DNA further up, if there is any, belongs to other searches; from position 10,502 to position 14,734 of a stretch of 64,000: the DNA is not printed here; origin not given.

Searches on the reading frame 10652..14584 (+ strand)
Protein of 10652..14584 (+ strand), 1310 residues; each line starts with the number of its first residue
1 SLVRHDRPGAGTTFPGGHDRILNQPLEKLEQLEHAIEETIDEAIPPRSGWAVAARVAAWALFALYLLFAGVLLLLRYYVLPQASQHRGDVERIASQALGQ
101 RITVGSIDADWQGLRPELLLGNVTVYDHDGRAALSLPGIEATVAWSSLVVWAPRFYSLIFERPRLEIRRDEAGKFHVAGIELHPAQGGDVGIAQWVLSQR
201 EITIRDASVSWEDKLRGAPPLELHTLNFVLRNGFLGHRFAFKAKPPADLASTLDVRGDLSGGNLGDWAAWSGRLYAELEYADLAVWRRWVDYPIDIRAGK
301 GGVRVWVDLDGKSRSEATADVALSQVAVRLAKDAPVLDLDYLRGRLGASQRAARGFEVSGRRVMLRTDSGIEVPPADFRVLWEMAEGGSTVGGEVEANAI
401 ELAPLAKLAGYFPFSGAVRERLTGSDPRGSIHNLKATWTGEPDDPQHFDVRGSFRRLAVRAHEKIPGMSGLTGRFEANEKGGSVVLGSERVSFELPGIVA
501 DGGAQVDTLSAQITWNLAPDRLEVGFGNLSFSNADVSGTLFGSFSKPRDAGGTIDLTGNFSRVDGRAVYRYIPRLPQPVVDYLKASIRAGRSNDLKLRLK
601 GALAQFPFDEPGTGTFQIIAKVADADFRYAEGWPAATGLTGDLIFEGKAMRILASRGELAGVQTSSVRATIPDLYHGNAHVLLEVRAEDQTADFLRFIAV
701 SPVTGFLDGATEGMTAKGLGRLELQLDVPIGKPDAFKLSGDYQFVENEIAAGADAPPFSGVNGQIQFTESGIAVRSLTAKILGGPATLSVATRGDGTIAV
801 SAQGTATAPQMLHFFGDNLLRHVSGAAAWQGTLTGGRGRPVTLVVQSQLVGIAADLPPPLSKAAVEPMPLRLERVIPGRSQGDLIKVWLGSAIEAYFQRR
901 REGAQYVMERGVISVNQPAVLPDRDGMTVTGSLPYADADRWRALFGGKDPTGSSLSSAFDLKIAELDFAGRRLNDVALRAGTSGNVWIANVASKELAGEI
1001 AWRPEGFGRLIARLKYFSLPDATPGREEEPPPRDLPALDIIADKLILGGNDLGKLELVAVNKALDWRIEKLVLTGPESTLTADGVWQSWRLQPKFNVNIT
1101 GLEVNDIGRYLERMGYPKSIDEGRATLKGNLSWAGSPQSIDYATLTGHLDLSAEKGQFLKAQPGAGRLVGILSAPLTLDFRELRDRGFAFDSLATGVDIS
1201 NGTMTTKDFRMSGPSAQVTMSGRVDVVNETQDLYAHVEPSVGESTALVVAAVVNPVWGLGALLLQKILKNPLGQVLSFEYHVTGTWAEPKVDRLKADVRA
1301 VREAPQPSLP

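Call 47: search_protein_families(library=pfam, proteins=[window:10652-14584:+], max_evalue=0.00001)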
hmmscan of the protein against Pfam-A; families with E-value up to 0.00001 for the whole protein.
window:10652-14584:+ (1310 aa): 2 families
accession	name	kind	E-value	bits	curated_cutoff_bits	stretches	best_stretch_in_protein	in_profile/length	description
PF13116.12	YhdP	-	2.5e-273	910.5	46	1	55-1291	9-1224/1224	YhdP protein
PF05359.17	DUF748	-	2.7e-15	56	50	1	59-359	17-308/1037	Domain of Unknown Function (DUF748)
